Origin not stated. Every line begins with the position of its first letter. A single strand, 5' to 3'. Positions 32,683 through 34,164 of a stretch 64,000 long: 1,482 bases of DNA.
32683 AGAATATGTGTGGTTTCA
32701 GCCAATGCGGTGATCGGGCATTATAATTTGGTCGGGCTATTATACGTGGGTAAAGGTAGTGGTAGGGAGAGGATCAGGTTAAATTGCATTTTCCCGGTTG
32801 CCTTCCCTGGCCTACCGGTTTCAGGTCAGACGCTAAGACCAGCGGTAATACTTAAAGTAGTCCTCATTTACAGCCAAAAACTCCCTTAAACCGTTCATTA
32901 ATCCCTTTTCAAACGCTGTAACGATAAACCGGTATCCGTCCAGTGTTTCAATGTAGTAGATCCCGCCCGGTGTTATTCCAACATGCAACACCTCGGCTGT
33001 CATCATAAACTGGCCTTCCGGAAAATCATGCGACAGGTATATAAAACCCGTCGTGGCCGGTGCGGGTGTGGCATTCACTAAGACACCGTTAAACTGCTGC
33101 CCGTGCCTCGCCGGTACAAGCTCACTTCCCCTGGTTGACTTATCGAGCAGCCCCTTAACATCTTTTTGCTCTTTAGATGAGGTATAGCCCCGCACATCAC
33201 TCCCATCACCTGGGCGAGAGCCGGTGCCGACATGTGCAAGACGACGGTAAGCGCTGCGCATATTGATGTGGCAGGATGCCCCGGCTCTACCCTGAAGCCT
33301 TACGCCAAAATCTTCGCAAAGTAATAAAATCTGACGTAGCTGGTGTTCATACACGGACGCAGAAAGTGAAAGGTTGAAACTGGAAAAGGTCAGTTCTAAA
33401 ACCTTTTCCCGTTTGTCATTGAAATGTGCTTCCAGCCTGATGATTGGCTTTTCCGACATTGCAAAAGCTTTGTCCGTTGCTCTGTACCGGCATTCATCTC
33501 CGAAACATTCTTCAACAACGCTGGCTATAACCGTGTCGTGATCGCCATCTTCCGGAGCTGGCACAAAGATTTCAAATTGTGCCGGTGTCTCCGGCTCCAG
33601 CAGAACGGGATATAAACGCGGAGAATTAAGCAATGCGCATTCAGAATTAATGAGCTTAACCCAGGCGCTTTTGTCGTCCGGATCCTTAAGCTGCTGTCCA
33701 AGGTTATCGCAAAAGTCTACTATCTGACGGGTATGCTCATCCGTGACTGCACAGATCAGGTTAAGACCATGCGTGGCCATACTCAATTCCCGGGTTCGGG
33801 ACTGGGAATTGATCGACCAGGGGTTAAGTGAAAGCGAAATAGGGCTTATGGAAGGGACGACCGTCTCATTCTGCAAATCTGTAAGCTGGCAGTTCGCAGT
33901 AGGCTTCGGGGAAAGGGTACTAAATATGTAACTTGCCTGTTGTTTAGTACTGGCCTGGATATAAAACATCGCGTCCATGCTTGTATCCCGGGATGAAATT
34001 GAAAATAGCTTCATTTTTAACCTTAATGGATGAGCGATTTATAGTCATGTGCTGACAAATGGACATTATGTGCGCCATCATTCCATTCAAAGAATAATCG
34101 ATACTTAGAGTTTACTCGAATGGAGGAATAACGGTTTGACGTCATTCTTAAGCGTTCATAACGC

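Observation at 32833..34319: HigB-like toxin gene followed by a 393-aa protein instead of a small HTH antitoxin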

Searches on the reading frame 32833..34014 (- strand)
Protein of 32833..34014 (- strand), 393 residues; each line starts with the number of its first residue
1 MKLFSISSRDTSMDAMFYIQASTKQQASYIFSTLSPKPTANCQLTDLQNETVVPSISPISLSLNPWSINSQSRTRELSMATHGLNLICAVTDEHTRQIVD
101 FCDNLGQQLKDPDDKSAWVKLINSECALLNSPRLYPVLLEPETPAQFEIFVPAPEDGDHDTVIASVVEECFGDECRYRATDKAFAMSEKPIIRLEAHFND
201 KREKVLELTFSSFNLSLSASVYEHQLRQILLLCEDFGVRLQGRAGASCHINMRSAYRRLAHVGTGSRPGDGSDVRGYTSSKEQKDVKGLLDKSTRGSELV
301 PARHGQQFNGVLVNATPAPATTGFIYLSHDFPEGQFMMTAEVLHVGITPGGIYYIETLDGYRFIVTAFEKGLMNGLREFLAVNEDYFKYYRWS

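Call 5: search_protein_families(proteins=[window:32836-34014:-], library=ncbifam, max_evalue=1)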
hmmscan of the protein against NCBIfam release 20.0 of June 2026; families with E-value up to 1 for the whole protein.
window:32836-34014:- (393 aa): 1 family
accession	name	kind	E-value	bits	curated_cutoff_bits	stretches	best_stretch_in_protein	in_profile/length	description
NF010443.0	PRK13869.1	subfamily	0.09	11.5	446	1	253-311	62-123/405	plasmid-partitioning protein RepA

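Call 6: search_protein_families(proteins=[window:32836-34014:-], library=padloc, max_evalue=1)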
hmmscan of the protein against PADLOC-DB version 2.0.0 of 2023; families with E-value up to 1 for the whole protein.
window:32836-34014:- (393 aa): 0 families

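Call 7: profile_search(protein=window:32833-34014:-)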
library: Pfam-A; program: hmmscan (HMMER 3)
A. the first sequence (393 residues): domains with independent E <= 10: 1; with E <= 0.001: 0
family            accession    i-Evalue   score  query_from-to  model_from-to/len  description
DUF1940           PF09155.15       0.16    12.4      76-115        23-62/143  Domain of unknown function (DUF1940)

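Call 9: search_protein_families(proteins=[window:32836-34014:-], library=phrogs, max_evalue=1)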
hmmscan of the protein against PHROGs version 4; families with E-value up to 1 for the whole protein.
window:32836-34014:- (393 aa): 0 families

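Call 11: find_homologous_proteins(query=window:32836-34014:-)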
Query window:32836-34014:- (393 aa): 20 proteins with E <= 0.001 among 4145 candidates.
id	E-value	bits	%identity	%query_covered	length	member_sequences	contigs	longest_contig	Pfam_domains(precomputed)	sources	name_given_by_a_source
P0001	4.3e-256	867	99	97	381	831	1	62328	-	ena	-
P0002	6.5e-157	540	63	100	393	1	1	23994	-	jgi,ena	-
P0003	1.2e-154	533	61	100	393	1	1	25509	-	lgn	-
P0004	2.7e-153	528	100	60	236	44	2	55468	-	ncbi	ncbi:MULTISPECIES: flavin reductase family protein, partial [unclassified Salmonella]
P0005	1.7e-152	526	61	100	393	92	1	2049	-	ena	-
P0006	7.6e-152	524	62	97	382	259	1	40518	-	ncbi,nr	ncbi:TPA: flavin reductase [Escherichia coli]|nr:flavin reductase [Escherichia coli]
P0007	4.8e-145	501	59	100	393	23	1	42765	-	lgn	-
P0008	3.3e-122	426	52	100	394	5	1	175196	-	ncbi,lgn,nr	ncbi:flavin reductase [Salmonella enterica]|nr:flavin reductase [Salmonella enterica]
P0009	5.8e-113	396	50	100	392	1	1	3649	-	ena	-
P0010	1.3e-111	391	48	100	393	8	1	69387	-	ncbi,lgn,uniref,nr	ncbi:flavin reductase [Enterobacter cloacae complex sp. ECC445]|uniref:flavin reductase n=1 Tax=Ente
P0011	2.0e-110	387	49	100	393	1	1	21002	-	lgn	-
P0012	1.2e-108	381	49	100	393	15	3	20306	-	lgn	-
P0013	3.1e-105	370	47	100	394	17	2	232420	-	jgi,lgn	jgi:hypothetical protein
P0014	2.8e-104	367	63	68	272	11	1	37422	-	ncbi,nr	ncbi:flavin reductase, partial [Salmonella enterica subsp. enterica serovar 4,[5],12:i:-]|nr:flavin 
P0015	1.4e-84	302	60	58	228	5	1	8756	-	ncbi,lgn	ncbi:TPA: hypothetical protein ACSXJP_005149 [Escherichia coli]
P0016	5.8e-65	238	55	54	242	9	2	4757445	-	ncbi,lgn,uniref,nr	ncbi:hypothetical protein [Enterobacter hormaechei]|uniref:hypothetical protein n=1 Tax=Enterobacter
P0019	2.0e-41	160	30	100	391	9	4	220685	-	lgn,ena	-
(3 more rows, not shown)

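Call 13: search_dna_similar(query=window:32836-34014:-, collection=plasmids, mode=protein, max_rows=40, rows=spread)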
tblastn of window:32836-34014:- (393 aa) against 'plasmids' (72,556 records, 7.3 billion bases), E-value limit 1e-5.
Records with a match: 1303; places in all: 1346; records where one place covers at least 80% of the query: 1259.
Best place of each record, by identity: >=99% 566; 95-99% 442; 90-95% 17; 80-90% 2; 60-80% 272; <60% 4.
By first word of the organism name: Escherichia 472; Salmonella 368; Enterobacter 272; Klebsiella 85; Citrobacter 61; Leclercia 15; Serratia 7; Raoultella 7; Shigella 4; Kluyvera 2; and 7 more.
By predicted mobility (MOB-suite, as given by PLSDB): conjugative 1195; non-mobilizable 106; mobilizable 2.
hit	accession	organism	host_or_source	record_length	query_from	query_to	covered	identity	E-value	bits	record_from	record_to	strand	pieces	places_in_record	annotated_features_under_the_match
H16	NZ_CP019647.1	Salmonella enterica subsp. enterica serovar Typhimurium ...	Sus scrofa domesticus,pooled feces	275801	1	393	100%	100.0%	0e+0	797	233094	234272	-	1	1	flavin reductase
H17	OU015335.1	Salmonella enterica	bovine,feces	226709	1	393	100%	100.0%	0e+0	797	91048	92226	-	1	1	none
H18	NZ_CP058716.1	Escherichia coli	Manis javanica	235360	1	393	100%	100.0%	0e+0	797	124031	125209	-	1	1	flavin reductase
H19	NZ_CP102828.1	Salmonella enterica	sick organs of a dead chicken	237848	1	393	100%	100.0%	0e+0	797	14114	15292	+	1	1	flavin reductase family protein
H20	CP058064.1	Escherichia coli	culture,Pooled pig faecal samples ...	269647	1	393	100%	100.0%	0e+0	797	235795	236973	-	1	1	flavin reductase family protein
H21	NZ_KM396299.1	Salmonella enterica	-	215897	1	393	100%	100.0%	0e+0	797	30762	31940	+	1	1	flavin reductase family protein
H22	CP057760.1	Escherichia coli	culture,Pooled pig faecal samples ...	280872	1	393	100%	100.0%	0e+0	797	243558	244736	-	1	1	flavin reductase family protein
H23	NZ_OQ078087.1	Escherichia coli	-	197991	1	393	100%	100.0%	0e+0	797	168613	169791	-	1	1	flavin reductase family protein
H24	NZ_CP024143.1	Escherichia coli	single cell,clinical patient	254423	1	393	100%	99.7%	0e+0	793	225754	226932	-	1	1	flavin reductase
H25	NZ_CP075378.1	Escherichia coli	mix culture,stool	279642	1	393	100%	99.7%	0e+0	793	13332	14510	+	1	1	flavin reductase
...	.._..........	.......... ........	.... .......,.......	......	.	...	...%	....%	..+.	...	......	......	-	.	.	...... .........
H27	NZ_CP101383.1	Salmonella enterica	Homo sapiens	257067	1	393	100%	99.7%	0e+0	793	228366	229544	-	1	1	flavin reductase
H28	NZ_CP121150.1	Escherichia coli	chicken,pure culture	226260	1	393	100%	99.7%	0e+0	793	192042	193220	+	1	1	flavin reductase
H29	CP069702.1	Escherichia coli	chicken,pure culture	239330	1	393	100%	99.7%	0e+0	793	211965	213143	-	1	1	none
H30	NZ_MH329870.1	Escherichia coli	-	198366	1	393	100%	99.7%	0e+0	793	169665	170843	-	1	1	flavin reductase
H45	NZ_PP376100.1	Klebsiella pneumoniae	-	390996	1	393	100%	94.7%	0e+0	764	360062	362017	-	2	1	flavin reductase | IS1 family transposase | hypothetical protein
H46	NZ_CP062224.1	Salmonella enterica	Homo sapiens,stool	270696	1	258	66%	97.3%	7e-157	496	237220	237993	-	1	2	flavin reductase family protein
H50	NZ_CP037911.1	Escherichia coli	pig,feces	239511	1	392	100%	63.0%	5e-160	504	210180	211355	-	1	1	flavin reductase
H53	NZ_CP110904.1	Citrobacter freundii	Homo sapiens,urine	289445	1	393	100%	61.1%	2e-153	486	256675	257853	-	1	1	hypothetical protein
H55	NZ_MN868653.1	Escherichia coli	-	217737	132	387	65%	48.7%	3e-65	232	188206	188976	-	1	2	hypothetical protein (x3)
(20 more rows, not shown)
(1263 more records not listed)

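Call 15: find_encoding_contigs(protein=P0019, flank=6000, max_places=4)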
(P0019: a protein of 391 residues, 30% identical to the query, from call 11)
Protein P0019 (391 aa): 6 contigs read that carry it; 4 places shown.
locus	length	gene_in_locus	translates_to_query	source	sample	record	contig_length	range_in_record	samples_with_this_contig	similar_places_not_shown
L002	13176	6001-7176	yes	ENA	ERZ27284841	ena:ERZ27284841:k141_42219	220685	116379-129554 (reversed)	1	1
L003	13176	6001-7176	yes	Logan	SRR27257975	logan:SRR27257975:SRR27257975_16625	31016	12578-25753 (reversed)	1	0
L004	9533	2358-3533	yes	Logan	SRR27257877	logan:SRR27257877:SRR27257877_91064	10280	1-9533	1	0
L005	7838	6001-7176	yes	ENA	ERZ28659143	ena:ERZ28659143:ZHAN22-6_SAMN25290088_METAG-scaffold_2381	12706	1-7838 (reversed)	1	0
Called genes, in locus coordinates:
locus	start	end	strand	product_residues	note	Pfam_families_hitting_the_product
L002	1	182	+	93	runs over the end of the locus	-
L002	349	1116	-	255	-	PF13643:DUF4145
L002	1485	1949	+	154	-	-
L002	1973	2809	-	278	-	PF13391:HNH_2 (weak)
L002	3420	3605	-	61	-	-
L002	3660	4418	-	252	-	-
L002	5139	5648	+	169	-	PF00684:DnaJ_CXXCXGXG (weak)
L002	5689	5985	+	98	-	PF05015:HigB-like_toxin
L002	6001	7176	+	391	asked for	-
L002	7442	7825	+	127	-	-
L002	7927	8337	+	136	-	-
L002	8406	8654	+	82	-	-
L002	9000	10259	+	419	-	PF14338:Mrr_N (weak), PF01555:N6_N4_Mtase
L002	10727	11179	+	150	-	-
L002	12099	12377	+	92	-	-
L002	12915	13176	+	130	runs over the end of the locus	-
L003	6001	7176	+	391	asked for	-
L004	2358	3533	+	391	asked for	-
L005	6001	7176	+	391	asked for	-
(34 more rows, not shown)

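Call 20: search_solved_structures(query=A1, max_evalue=10)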
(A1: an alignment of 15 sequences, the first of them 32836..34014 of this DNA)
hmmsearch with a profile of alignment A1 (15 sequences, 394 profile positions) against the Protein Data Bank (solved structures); distinct sequences matched with E-value up to 10: 14.
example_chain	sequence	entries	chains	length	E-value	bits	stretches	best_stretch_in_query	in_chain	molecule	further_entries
1g3y_A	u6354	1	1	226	0.21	13.5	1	55-141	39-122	DIPHTHERIA TOXIN REPRESSOR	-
1c0w_A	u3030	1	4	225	0.23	13.4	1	55-141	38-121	DIPHTHERIA TOXIN REPRESSOR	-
3glx_A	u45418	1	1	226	0.23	13.4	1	55-141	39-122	Diphtheria toxin repressor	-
1bi0_A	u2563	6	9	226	0.23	13.4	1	55-141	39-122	DIPHTHERIA TOXIN REPRESSOR | DIPHTHERIA TOX REPRESSOR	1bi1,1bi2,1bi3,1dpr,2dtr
1fwz_A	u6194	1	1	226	0.24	13.3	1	55-141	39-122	DIPHTHERIA TOXIN REPRESSOR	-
1f5t_A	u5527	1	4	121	0.25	13.2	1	55-139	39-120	DIPHTHERIA TOXIN REPRESSOR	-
1g3s_A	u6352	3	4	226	0.26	13.2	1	55-141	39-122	DIPHTHERIA TOXIN REPRESSOR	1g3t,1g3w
2qq9_A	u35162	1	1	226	0.39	12.6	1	55-141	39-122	Diphtheria toxin repressor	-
2qqb_A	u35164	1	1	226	0.41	12.5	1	55-141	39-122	Diphtheria toxin repressor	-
1ddn_A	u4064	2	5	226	0.42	12.5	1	55-141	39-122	DIPHTHERIA TOX REPRESSOR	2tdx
2qqa_A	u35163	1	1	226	0.42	12.5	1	55-141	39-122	Diphtheria toxin repressor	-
8a8e_A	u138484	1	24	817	0.62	12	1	227-290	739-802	Phosphoenolpyruvate synthase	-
1xcv_A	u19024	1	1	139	0.65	11.9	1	55-141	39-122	Diphtheria toxin repressor mutant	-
1p92_A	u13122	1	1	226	1.1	11.1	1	55-141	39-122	Diphtheria toxin repressor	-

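Call 24: get_annotated_region(hit=H50, flank=3000)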
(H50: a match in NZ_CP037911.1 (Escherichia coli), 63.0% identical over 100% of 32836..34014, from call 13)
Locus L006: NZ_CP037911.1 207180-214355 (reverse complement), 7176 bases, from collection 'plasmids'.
description: Escherichia coli strain YSP8-1 plasmid pYSP8-1, complete sequence
organism: Escherichia coli (NCBI taxid 562)
taxonomy: Bacteria; Pseudomonadota; Gammaproteobacteria; Enterobacterales; Enterobacteriaceae; Escherichia; Escherichia coli
host: -; source: pig,feces; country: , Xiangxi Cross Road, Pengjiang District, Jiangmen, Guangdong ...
typing (MOB-suite, as given by PLSDB): conjugative; replicon IncHI1B,IncX4; relaxase MOBH,MOBP; mating-pair formation MPF_T
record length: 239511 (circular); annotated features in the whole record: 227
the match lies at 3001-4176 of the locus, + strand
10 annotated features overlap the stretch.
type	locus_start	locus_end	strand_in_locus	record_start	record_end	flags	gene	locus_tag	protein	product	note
CDS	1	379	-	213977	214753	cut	-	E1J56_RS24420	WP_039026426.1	hypothetical protein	-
CDS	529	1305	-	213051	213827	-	-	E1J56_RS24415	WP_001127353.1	hypothetical protein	-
CDS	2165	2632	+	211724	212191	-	-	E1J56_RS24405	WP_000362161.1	hypothetical protein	-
CDS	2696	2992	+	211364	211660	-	-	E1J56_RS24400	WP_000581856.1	type II toxin-antitoxin system RelE/ParE family toxin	-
CDS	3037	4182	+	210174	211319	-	-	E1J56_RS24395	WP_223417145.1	flavin reductase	-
CDS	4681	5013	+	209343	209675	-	-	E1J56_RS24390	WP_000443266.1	hypothetical protein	-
CDS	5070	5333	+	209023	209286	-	-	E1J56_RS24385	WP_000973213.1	hypothetical protein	-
CDS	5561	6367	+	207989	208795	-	-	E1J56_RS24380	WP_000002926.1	hypothetical protein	-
CDS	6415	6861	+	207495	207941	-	-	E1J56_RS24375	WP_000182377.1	hypothetical protein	-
CDS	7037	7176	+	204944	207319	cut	-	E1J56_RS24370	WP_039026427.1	phosphoadenosine phosphosulfate reductase family protein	-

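Call 25: get_annotated_region(hit=H53, flank=3000)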
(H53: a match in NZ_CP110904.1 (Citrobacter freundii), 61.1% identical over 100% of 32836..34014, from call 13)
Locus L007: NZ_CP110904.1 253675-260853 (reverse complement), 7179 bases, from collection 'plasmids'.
description: Citrobacter freundii strain CF2206 plasmid pCF2206-1, complete sequence
organism: Citrobacter freundii (NCBI taxid 546)
taxonomy: Bacteria; Pseudomonadota; Gammaproteobacteria; Enterobacterales; Enterobacteriaceae; Citrobacter; Citrobacter freundii
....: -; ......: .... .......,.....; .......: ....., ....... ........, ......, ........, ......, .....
typing (MOB-suite, as given by PLSDB): conjugative; replicon IncHI1B; relaxase MOBH; mating-pair formation MPF_F
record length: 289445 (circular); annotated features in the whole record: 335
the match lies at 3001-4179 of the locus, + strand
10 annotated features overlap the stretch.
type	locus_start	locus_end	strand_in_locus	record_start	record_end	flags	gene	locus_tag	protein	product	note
CDS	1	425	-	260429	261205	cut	-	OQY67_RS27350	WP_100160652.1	hypothetical protein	-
CDS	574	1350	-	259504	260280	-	-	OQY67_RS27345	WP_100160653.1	hypothetical protein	-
CDS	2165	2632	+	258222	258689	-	-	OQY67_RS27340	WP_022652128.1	hypothetical protein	-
CDS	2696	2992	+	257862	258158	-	-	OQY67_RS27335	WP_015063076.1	type II toxin-antitoxin system RelE/ParE family toxin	-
CDS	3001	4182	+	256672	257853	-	-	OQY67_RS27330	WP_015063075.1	hypothetical protein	-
CDS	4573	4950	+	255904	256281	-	-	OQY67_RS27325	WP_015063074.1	hypothetical protein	-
CDS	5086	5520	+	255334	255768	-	-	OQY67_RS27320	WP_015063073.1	hypothetical protein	-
CDS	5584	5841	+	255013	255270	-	-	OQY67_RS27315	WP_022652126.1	hypothetical protein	-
CDS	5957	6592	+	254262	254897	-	-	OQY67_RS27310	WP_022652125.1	hypothetical protein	-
CDS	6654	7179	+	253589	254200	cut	-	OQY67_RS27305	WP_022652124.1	hypothetical protein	-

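Call 26: get_annotated_region(hit=H55, flank=3000)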
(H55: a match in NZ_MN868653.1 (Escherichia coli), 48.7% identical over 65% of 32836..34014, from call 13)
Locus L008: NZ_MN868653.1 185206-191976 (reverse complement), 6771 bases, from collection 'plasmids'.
description: Escherichia coli strain ELE2 plasmid pELE2-215, complete sequence
organism: Escherichia coli (NCBI taxid 562)
taxonomy: Bacteria; Pseudomonadota; Gammaproteobacteria; Enterobacterales; Enterobacteriaceae; Escherichia; Escherichia coli
host: -; source: -; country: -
typing (MOB-suite, as given by PLSDB): conjugative; replicon IncHI1B,IncX1; relaxase MOBH,MOBH; mating-pair formation MPF_F
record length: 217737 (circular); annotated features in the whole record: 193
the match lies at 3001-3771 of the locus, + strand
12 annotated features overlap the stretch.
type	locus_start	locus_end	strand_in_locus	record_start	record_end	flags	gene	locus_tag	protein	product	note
CDS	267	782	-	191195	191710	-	-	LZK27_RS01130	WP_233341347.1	hypothetical protein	-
CDS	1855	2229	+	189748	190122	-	-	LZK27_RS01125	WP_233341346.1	hypothetical protein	-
CDS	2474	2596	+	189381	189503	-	-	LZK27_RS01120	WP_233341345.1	hypothetical protein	-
CDS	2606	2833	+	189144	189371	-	-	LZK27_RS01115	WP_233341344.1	hypothetical protein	-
CDS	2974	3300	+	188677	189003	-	-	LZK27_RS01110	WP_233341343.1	hypothetical protein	-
CDS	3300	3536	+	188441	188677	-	-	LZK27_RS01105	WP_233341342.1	hypothetical protein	-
CDS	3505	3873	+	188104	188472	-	-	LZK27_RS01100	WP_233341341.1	hypothetical protein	-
CDS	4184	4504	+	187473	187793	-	-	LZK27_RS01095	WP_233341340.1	hypothetical protein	-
CDS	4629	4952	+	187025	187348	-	-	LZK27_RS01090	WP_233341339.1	hypothetical protein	-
CDS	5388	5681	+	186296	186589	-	-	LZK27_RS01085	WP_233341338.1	hypothetical protein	-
CDS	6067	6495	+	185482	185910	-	-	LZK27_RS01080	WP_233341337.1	hypothetical protein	-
CDS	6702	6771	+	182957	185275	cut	-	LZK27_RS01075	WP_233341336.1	phosphoadenosine phosphosulfate reductase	-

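Call 27: predict_structure(alignment_id=A1)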
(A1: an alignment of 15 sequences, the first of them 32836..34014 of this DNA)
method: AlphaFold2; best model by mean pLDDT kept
length: 393 residues; sequences in the alignment: 15
mean_pLDDT: 71.1   pTM: 0.63
mean pLDDT of the five models: 71.1, 61.9, 61.5, 60.6, 60.1
residues with pLDDT >= 90: 45; 70-90: 202; 50-70: 81; < 50: 65
segments of 3 or more residues with pLDDT < 50: 54-56, 244-274, 315-325, 327-340, 389-393
pLDDT, mean of each block of 10 residues (from residue 1): 75 74 70 66 69 60 77 83 89 92 89 78 88 86 78 83 88 83 78 81 82 91 75 74 45 37 36 56 79 78 69 48 42 44 74 72 70 68 55 43
secondary structure, 60 per line:
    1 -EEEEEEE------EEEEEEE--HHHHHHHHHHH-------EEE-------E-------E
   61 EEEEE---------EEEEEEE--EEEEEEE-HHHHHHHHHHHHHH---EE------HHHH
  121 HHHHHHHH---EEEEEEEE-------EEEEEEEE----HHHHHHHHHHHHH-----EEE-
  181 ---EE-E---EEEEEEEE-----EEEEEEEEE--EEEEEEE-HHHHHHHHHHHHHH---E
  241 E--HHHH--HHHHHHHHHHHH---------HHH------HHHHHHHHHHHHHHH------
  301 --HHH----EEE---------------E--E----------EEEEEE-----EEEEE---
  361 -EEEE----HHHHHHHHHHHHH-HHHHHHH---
elements in order: E2-8 E15-21 H24-34 E42-44 E60-65 E75-81 E84-90 H92-105 H117-128 E132-139 E147-154 H159-171 E177-179 E191-198 E204-212 E215-221 H223-236 H244-247 H250-261 H280-294 E310-312 E342-347 E353-357 E362-365 H370-382 H384-390

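Call 30: search_protein_representatives(alignment_id=A1)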
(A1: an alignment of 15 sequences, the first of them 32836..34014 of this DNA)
Query: 15 sequences, 394 profile positions. Proteins with E-value up to 0.001 (for the whole library): 38; up to 1e-10: 15; up to 1e-30: 4. The best 38 are listed.
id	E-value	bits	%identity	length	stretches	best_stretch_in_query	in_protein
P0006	2.2e-187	639.1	-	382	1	1-382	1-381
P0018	9.5e-164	561.3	-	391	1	1-394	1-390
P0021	4.9e-57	209.9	-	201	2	89-214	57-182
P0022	4.6e-37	144.1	-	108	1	314-389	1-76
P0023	1.2e-30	123.1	-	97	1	13-106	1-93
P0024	4.2e-27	111.4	-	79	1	295-351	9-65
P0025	8.1e-23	97.2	-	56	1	339-394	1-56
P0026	5.6e-17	78.0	-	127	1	1-121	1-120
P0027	6.3e-16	74.5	-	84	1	80-140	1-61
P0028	8.3e-14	67.6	-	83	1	351-394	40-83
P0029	5.3e-13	64.9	-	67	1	352-394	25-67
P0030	3.9e-12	62.0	-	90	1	13-67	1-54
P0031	2.3e-11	59.5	-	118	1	297-394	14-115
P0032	5.3e-11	58.3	-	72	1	13-67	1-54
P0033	6.3e-11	58.1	-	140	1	297-394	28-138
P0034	1.7e-10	56.7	-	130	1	302-370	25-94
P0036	2.4e-08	49.6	-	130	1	294-394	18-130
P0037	2.9e-08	49.3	-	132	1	289-394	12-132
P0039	5.5e-08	48.4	-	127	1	304-394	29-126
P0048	9.0e-06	41.1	-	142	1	297-389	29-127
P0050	4.3e-05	38.9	-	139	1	296-394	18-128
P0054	1.4e-04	37.1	-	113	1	296-394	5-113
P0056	2.3e-04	36.5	-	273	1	282-394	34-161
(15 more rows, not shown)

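Call 33: find_encoding_contigs(protein=P0033, flank=4000, max_places=3)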
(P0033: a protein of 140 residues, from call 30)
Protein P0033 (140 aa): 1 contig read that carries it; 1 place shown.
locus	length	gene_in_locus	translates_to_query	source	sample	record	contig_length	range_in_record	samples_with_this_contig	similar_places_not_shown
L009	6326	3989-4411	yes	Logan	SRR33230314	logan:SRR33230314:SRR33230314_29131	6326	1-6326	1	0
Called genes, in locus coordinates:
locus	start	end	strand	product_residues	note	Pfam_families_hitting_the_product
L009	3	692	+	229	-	?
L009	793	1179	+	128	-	-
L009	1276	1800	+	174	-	-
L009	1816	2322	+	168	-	-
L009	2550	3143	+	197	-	-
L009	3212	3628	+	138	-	-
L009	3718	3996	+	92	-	-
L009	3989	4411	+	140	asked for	-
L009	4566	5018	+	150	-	-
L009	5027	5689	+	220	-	-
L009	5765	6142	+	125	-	-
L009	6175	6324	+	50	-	?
